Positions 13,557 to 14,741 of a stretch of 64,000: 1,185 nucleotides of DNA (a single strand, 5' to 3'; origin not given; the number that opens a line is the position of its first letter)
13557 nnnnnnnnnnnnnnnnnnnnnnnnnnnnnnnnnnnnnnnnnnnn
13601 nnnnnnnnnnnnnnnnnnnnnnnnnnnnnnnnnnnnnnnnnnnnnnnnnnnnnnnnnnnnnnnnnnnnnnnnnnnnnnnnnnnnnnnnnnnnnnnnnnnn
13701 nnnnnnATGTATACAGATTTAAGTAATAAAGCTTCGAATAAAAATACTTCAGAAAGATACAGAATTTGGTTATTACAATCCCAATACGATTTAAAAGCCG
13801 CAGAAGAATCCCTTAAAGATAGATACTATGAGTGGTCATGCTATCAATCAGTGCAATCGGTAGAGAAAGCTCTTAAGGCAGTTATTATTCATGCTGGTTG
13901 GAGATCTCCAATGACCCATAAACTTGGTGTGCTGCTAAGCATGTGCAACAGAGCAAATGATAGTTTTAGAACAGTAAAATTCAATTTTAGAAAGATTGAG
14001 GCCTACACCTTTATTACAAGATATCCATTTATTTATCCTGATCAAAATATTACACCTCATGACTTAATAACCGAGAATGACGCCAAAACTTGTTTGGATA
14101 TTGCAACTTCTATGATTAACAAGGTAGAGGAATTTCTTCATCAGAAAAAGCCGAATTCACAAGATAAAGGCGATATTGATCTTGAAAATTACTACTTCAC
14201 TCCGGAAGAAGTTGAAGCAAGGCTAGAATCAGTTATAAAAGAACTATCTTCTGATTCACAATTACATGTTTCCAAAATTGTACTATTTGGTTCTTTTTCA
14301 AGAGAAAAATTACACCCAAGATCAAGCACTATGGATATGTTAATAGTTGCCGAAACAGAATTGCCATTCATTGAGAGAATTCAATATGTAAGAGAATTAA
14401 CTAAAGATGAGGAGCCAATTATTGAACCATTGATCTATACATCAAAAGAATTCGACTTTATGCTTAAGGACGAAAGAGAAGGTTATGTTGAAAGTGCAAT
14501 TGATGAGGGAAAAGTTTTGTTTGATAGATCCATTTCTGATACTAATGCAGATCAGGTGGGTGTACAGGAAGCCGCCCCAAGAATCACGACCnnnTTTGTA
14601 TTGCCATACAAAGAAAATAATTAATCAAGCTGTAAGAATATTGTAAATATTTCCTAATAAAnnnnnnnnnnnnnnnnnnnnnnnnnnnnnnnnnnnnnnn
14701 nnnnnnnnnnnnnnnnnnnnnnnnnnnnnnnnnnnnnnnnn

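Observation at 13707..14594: Single-polypeptide HEPN-MNT fusion with a conserved Rx4H motif but degenerate NTase acidic residues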

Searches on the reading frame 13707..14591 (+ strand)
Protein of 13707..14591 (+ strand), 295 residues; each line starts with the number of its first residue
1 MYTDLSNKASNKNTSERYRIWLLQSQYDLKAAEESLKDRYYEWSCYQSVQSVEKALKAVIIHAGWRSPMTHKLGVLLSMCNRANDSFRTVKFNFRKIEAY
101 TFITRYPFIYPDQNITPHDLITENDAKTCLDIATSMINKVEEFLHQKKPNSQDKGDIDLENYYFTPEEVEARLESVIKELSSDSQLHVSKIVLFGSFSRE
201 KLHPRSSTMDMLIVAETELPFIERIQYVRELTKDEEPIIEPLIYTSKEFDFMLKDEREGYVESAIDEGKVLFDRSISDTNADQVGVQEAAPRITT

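Call 3: search_protein_families(library=pfam, proteins=[window:13707-14591:+], max_evalue=1)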
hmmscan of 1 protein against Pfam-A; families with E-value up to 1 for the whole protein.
window:13707-14591:+ (295 aa): 3 families
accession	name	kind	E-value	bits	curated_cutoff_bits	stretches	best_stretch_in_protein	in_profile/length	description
PF05168.19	HEPN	-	1.6e-23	83.5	22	1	18-142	1-116/117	HEPN domain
PF18765.7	Polbeta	-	6.8e-07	29.8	26.9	1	185-275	10-91/93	Polymerase beta, Nucleotidyltransferase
PF01909.29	NTP_transf_2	-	5.3e-06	27.2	21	1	174-250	2-78/93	Nucleotidyltransferase domain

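Call 4: search_protein_families(library=ncbifam, proteins=[window:13707-14591:+], max_evalue=1)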
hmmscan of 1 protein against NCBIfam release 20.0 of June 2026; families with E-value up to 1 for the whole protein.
window:13707-14591:+ (295 aa): 2 families
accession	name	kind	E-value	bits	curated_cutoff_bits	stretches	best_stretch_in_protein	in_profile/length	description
NF047752.1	MntA_antitoxin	equivalog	0.023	14.6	60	1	185-233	4-51/106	type VII toxin-antitoxin system MntA family adenylyltransferase antitoxin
NF045867.1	PheT_Nterm_rel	equivalog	0.037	14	120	1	109-214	15-111/171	TyrS-associated PheT N-terminal domain-related protein TapR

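Call 5: search_protein_families(library=padloc, proteins=[window:13707-14591:+], max_evalue=1)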
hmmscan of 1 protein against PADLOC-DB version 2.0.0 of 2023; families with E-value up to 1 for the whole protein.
window:13707-14591:+ (295 aa): 5 families
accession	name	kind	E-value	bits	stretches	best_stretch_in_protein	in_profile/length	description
PDLC04903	PDC-S09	-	8.4e-06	24.1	1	168-250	6-91/108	-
PDLC04905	PDC-S09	-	0.00012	20.4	1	184-219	17-52/101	-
PDLC04906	PDC-S09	-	0.00056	18.2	1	183-218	19-53/98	-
PDLC04902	PDC-S09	-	0.0026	16.1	1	184-231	17-64/97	-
PDLC04904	PDC-S09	-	0.0046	15.1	1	183-232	20-68/104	-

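Call 6: search_solved_structures(query=window:13707-14591:+, max_evalue=1, show_alignments=3)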
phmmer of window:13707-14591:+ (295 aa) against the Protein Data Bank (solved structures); distinct sequences matched with E-value up to 1: 4.
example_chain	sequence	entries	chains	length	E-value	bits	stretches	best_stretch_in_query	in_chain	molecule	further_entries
1wol_A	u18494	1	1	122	1.9e-08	37.3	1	17-140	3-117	122aa long conserved hypothetical protein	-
1ufb_A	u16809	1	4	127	3.4e-07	33.2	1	17-143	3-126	TT1696 protein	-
3o10_A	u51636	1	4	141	7.9e-06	28.7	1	18-147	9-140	Sacsin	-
1o3u_A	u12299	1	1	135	7.7e-05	25.4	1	26-143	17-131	conserved hypothetical protein TM0613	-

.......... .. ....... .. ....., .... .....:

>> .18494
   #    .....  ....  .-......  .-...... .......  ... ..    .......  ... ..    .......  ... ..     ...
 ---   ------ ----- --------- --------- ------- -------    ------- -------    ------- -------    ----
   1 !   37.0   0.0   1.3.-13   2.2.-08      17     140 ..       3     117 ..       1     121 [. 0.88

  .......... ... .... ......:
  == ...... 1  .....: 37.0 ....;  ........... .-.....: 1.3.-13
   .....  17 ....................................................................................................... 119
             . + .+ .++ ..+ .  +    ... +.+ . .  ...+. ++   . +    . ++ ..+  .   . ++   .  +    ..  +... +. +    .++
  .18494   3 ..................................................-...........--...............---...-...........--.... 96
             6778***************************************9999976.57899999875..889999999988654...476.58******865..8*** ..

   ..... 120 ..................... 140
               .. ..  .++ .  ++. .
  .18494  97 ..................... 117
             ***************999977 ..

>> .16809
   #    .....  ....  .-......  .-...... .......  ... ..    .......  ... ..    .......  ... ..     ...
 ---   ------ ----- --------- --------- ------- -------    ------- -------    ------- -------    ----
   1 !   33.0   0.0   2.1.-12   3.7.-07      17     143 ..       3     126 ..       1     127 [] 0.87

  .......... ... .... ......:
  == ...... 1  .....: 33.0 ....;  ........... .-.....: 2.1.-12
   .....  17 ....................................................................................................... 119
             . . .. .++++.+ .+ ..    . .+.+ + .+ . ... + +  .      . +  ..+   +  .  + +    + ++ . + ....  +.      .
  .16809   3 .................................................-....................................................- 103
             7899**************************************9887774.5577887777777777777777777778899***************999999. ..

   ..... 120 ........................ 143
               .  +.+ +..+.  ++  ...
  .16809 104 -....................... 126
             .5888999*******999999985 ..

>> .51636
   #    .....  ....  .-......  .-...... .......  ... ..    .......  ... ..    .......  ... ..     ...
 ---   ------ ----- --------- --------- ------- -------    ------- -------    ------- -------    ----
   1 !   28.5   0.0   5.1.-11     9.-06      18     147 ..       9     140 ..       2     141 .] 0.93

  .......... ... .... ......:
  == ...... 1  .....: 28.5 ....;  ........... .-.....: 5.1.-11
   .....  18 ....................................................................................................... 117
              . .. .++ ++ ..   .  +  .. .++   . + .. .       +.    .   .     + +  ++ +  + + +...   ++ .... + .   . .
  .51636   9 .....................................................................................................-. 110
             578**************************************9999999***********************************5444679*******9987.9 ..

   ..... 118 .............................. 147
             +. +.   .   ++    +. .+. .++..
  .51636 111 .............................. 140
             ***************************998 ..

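Call 7: find_homologous_proteins(query=window:13707-14591:+, max_evalue=0.001)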
Query window:13707-14591:+ (295 aa): 110 proteins with E <= 0.001 among 594 candidates.
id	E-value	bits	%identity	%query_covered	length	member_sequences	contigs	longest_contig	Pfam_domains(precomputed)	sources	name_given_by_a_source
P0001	1.0e-192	656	100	100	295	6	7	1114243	PF18765.8,PF05168.20,PF01909.30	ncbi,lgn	-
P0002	2.2e-164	564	87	96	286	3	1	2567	PF18765.8,PF05168.20,PF01909.30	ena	-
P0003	3.8e-162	556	86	96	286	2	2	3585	PF18765.8,PF05168.20,PF01909.30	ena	-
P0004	1.2e-158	545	84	97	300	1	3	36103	PF18765.8,PF05168.20,PF01909.30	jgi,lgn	-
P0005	3.0e-152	524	80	96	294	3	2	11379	PF18765.8,PF05168.20,PF01909.30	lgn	-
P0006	4.3e-147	507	79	96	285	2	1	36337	PF18765.8,PF05168.20,PF01909.30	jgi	jgi:HEPN domain-containing protein/predicted nucleotidyltransferase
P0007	7.6e-147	506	79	96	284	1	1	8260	PF18765.8,PF05168.20,PF01909.30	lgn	-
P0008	1.9e-146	505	79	96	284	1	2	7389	PF18765.8,PF05168.20,PF01909.30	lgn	-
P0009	3.6e-144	497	77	94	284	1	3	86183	PF18765.8,PF05168.20,PF01909.30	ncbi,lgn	-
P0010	1.5e-143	495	77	94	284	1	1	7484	PF18765.8,PF05168.20,PF01909.30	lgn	-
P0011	1.6e-143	495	77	94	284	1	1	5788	PF18765.8,PF05168.20,PF01909.30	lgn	-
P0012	1.9e-143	495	77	94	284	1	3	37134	PF18765.8,PF05168.20,PF01909.30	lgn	-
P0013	5.2e-143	493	77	94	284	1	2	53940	PF18765.8,PF05168.20,PF01909.30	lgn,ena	-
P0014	8.9e-141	486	76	96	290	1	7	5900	PF18765.8,PF05168.20,PF01909.30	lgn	-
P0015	9.2e-140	483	75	94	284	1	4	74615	PF18765.8,PF05168.20,PF01909.30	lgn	-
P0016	3.0e-136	471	74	93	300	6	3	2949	PF18765.8,PF05168.20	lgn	-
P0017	6.0e-126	437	70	91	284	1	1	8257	PF18765.8,PF05168.20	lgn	-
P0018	3.8e-113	395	85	71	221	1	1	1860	PF18765.8,PF01909.30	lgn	-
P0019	3.7e-108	379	57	94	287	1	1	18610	PF18765.8,PF05168.20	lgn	-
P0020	1.7e-107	377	78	73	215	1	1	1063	PF05168.20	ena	-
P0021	6.4e-107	375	57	93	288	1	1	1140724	PF18765.8,PF05168.20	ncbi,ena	-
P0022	1.0e-106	374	59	95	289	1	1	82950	PF18765.8,PF05168.20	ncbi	-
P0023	1.4e-106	374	61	88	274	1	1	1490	PF18765.8,PF05168.20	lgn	-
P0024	1.8e-106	374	61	89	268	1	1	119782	PF18765.8,PF05168.20,PF01909.30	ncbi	-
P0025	9.7e-106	371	58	93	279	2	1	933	PF18765.8,PF05168.20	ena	-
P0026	1.2e-104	368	59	91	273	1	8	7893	PF18765.8,PF05168.20,PF01909.30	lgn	-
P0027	2.1e-102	360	59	90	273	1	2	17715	PF18765.8,PF05168.20,PF01909.30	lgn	-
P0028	8.3e-101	355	57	92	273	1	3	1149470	PF18765.8,PF05168.20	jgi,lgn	jgi:HEPN domain-containing protein/predicted nucleotidyltransferase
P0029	2.3e-100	354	55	92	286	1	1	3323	PF18765.8,PF05168.20,PF01909.30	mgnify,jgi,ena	mgnify:CR=1 FL=1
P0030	2.5e-100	353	56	91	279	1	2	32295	PF18765.8,PF05168.20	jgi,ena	-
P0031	2.9e-100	353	57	87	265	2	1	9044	PF18765.8,PF05168.20,PF01909.30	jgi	-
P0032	1.0e-99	351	58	90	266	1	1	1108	PF18765.8,PF05168.20,PF01909.30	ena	-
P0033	7.2e-99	349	58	87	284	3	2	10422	PF18765.8,PF05168.20,PF01909.30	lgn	-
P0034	1.7e-98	347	55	92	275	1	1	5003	PF05168.20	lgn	-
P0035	5.4e-98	346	59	87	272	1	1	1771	PF18765.8,PF05168.20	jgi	jgi:HEPN domain-containing protein/predicted nucleotidyltransferase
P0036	1.4e-97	344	57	90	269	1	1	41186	PF18765.8,PF05168.20,PF01909.30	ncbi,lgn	-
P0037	1.8e-97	344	56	88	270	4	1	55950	PF05168.20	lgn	-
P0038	1.8e-97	344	57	89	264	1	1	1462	PF18765.8,PF05168.20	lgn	-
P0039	8.5e-97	342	58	88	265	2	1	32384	PF18765.8,PF05168.20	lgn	-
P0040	8.7e-97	342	57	88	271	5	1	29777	PF18765.8,PF05168.20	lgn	-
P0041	9.3e-97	342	56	88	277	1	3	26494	PF18765.8,PF05168.20,PF01909.30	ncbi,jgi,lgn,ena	-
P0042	1.6e-96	341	55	89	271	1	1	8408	PF05168.20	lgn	-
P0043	1.6e-96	341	56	89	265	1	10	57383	PF18765.8,PF05168.20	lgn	-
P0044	1.7e-96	341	54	93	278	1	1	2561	PF05168.20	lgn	-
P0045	1.7e-96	341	55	87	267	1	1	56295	PF18765.8,PF05168.20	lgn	-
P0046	2.2e-96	341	56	91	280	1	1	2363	PF18765.8,PF05168.20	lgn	-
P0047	6.7e-96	339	55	89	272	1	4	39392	PF05168.20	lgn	-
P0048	8.5e-96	339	56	92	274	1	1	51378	PF18765.8,PF05168.20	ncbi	ncbi:MAG: hypothetical protein Kow0081_0590 [Candidatus Dojkabacteria bacterium]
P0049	1.1e-95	338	55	89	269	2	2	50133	PF18765.8,PF05168.20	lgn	-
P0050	1.9e-95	337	56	89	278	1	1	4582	PF18765.8,PF05168.20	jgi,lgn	-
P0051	2.3e-95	337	56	87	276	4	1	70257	PF18765.8,PF05168.20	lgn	-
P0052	2.9e-95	337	56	90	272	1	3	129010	PF18765.8,PF05168.20,PF01909.30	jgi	jgi:HEPN domain-containing protein/predicted nucleotidyltransferase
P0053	4.3e-95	336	54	88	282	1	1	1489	PF18765.8,PF05168.20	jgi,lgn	-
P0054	4.9e-95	336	55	89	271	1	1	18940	PF18765.8,PF05168.20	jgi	jgi:HEPN domain-containing protein/predicted nucleotidyltransferase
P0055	1.5e-94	334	55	91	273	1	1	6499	PF18765.8,PF05168.20,PF01909.30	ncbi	-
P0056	2.0e-94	334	56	89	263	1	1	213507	PF18765.8,PF05168.20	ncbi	ncbi:MAG: HEPN domain-containing protein [Candidatus Dojkabacteria bacterium]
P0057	2.4e-94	334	56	90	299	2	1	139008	PF18765.8,PF05168.20,PF01909.30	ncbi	-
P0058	4.0e-94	333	56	86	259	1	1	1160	PF18765.8,PF05168.20,PF01909.30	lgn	-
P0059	4.4e-94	333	55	87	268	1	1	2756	PF18765.8,PF05168.20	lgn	-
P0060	4.6e-94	333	56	92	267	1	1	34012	PF18765.8,PF05168.20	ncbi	ncbi:MAG: HEPN domain-containing protein [Candidatus Dojkabacteria bacterium]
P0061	1.2e-93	331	57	89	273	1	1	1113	PF18765.8,PF05168.20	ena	-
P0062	2.7e-93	330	54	89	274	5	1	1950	PF05168.20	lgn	-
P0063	4.8e-93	330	54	87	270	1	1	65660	PF18765.8,PF05168.20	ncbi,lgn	-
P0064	5.8e-93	329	52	91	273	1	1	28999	PF05168.20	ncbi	-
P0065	2.8e-92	327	55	90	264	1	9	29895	PF18765.8,PF05168.20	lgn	-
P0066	3.6e-92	327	52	90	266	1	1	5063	PF18765.8,PF05168.20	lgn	-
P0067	4.8e-92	326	56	90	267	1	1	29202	PF18765.8,PF05168.20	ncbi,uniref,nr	ncbi:HEPN domain-containing protein [Candidatus Dojkabacteria bacterium]|uniref:HEPN domain-containi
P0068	8.9e-92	325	52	88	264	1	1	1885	PF18765.8,PF05168.20,PF01909.30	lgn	-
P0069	1.1e-91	325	53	92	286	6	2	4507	PF18765.8,PF05168.20,PF01909.30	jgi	jgi:HEPN domain-containing protein/predicted nucleotidyltransferase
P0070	4.5e-91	323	53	87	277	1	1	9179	PF18765.8,PF05168.20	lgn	-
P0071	5.6e-91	323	53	88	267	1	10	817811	PF18765.8,PF05168.20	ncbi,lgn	-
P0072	6.8e-90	319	54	87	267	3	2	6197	PF18765.8,PF05168.20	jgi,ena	-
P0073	7.5e-90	319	55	90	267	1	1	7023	PF18765.8,PF05168.20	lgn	-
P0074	2.9e-89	317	54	89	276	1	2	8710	PF18765.8,PF05168.20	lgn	-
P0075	3.0e-89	317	53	91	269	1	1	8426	PF18765.8,PF05168.20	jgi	jgi:HEPN domain-containing protein/predicted nucleotidyltransferase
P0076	7.6e-89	316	53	87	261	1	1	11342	PF18765.8,PF05168.20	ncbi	ncbi:MAG: HEPN domain-containing protein [Candidatus Dojkabacteria bacterium]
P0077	6.3e-88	313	55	87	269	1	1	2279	PF18765.8,PF05168.20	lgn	-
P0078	6.8e-88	313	52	88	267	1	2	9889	PF05168.20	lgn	-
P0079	7.2e-88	313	53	89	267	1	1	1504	PF18765.8,PF05168.20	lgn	-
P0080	8.1e-88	312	52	90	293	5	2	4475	PF18765.8,PF05168.20,PF01909.30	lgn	-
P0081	4.0e-87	310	53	87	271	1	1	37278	PF05168.20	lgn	-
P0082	7.4e-87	309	50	91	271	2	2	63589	PF18765.8,PF05168.20,PF01909.30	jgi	jgi:HEPN domain-containing protein/predicted nucleotidyltransferase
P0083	1.1e-86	309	50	88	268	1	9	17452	PF18765.8,PF05168.20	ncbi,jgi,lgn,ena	-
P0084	1.3e-86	308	52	90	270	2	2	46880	PF18765.8,PF05168.20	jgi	jgi:HEPN domain-containing protein/predicted nucleotidyltransferase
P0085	4.4e-85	303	50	88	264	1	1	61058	PF05168.20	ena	-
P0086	7.2e-77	277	50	87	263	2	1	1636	PF18765.8,PF05168.20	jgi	-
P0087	1.1e-74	269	48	88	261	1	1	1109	PF05168.20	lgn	-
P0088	1.0e-73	266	46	88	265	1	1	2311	PF05168.20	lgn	-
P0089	2.9e-73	265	58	68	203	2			PF05168.20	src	-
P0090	1.9e-72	262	46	93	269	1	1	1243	PF05168.20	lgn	-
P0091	9.1e-72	260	45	91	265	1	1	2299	PF18765.8,PF05168.20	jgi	jgi:HEPN domain-containing protein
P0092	2.9e-71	258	45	92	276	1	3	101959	PF05168.20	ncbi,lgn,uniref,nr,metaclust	ncbi:MAG: HEPN domain protein [candidate division WS6 bacterium OLB20]|uniref:HEPN domain protein n=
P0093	1.0e-70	256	45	90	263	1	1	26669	PF18765.8,PF05168.20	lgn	-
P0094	3.3e-69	251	44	93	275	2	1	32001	PF05168.20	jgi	-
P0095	7.3e-69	250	45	89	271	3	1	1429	PF18765.8,PF05168.20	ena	-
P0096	8.1e-69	250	44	93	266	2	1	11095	PF18765.8,PF05168.20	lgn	-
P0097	8.5e-68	247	57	66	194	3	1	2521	PF18765.8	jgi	-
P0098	2.3e-66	242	44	88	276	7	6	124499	PF18765.8,PF05168.20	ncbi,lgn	-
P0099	7.0e-66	240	43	88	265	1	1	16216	PF18765.8,PF05168.20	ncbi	-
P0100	8.9e-66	240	44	87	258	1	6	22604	PF18765.8,PF05168.20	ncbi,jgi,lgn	-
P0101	1.2e-64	236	45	88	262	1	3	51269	PF05168.20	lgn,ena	-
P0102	1.6e-63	233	44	89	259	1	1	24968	PF18765.8,PF05168.20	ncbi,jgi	-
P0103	3.4e-63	232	44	89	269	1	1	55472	PF05168.20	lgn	-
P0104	6.2e-63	231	42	88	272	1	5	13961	PF05168.20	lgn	-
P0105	2.7e-62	229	42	89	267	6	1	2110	PF05168.20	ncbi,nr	ncbi:MAG TPA: HEPN domain-containing protein [Candidatus Dojkabacteria bacterium]|nr:HEPN domain-con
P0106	7.2e-61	224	43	87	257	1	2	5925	PF05168.20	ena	-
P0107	2.3e-60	222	42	89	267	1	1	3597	PF05168.20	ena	-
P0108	5.0e-60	221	40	89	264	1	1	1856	PF18765.8,PF05168.20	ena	-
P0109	3.6e-54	202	41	89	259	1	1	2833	PF05168.20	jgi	jgi:HEPN domain-containing protein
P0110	1.5e-51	193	51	58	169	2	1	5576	PF18765.8,PF01909.30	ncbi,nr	ncbi:nucleotidyltransferase domain-containing protein, partial [Candidatus Dojkabacteria bacterium]|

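Call 17: find_encoding_contigs(protein=P0021, flank=6000, max_places=2)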
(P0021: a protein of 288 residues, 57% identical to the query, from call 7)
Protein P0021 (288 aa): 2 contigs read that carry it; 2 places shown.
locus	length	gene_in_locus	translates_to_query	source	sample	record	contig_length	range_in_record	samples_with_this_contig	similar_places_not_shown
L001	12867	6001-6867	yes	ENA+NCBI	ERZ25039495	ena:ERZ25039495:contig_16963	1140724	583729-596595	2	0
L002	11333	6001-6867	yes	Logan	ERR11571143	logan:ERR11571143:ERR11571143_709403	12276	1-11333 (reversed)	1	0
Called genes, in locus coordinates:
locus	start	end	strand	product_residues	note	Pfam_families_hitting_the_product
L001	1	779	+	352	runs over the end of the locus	PF08478:POTRA_1 (weak)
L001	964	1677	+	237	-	PF14450:FtsA (weak), PF02491:SHS2_FTSA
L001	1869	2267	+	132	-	PF14450:FtsA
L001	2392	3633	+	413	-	PF00091:Tubulin, PF12327:FtsZ_C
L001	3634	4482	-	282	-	PF04203:Sortase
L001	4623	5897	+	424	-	PF03979:Sigma70_r1_1, PF00140:Sigma70_r1_2, PF04542:Sigma70_r2, PF04539:Sigma70_r3, PF04545:Sigma70_r4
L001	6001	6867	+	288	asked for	PF05168:HEPN, PF18765:Polbeta (weak)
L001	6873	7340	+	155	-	-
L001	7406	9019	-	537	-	PF12072:RNase_Y_N, PF00013:KH_1 (weak), PF01966:HD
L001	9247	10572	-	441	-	PF01520:Amidase_3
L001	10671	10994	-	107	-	-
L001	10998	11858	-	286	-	PF02195:ParB_N, PF17762:HTH_ParB, PF23552:ParB_C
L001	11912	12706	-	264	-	PF00142:Fer4_NifH, PF01656:CbiA, PF02374:ArsA_ATPase, PF06564:CBP_BcsQ, PF09140:MipZ, PF10609:ParA, PF13614:AAA_31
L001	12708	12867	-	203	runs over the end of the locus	PF10502:Peptidase_S26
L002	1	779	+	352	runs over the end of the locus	PF08478:POTRA_1 (weak)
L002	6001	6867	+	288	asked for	PF05168:HEPN, PF18765:Polbeta (weak)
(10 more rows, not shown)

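Call 18: find_encoding_contigs(protein=P0071, flank=6000, max_places=2)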
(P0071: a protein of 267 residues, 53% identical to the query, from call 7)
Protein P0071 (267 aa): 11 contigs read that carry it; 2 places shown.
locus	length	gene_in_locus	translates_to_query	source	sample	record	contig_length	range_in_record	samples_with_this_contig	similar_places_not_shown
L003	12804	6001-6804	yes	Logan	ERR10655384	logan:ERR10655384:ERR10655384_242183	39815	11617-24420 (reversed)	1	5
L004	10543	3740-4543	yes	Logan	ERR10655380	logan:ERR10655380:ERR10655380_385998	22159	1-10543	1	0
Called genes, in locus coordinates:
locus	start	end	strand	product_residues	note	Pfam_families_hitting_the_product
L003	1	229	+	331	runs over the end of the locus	-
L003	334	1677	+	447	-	PF06723:MreB_Mbl (faint), PF11104:PilM_2 (weak), PF02491:SHS2_FTSA, PF14450:FtsA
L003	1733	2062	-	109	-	-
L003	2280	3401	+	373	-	PF00091:Tubulin, PF12327:FtsZ_C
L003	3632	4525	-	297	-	PF04203:Sortase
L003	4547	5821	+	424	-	PF03979:Sigma70_r1_1, PF00140:Sigma70_r1_2, PF04542:Sigma70_r2, PF04539:Sigma70_r3, PF04545:Sigma70_r4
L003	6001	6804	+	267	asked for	PF05168:HEPN, PF18765:Polbeta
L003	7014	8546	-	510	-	PF12072:RNase_Y_N, PF26594:KH_NusA_2nd (weak), PF00013:KH_1 (weak), PF01966:HD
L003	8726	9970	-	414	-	PF01520:Amidase_3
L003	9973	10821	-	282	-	PF02195:ParB_N, PF17762:HTH_ParB, PF23552:ParB_C (weak)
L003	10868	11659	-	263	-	PF00142:Fer4_NifH (weak), PF01656:CbiA, PF02374:ArsA_ATPase, PF06564:CBP_BcsQ, PF09140:MipZ, PF10609:ParA, PF13614:AAA_31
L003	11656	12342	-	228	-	PF10502:Peptidase_S26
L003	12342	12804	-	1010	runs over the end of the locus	PF00133:tRNA-synt_1, PF09334:tRNA-synt_1g (weak), PF08264:Anticodon_1, PF19302:DUF5915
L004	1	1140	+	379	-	?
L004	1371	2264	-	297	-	PF04203:Sortase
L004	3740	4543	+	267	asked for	PF05168:HEPN, PF18765:Polbeta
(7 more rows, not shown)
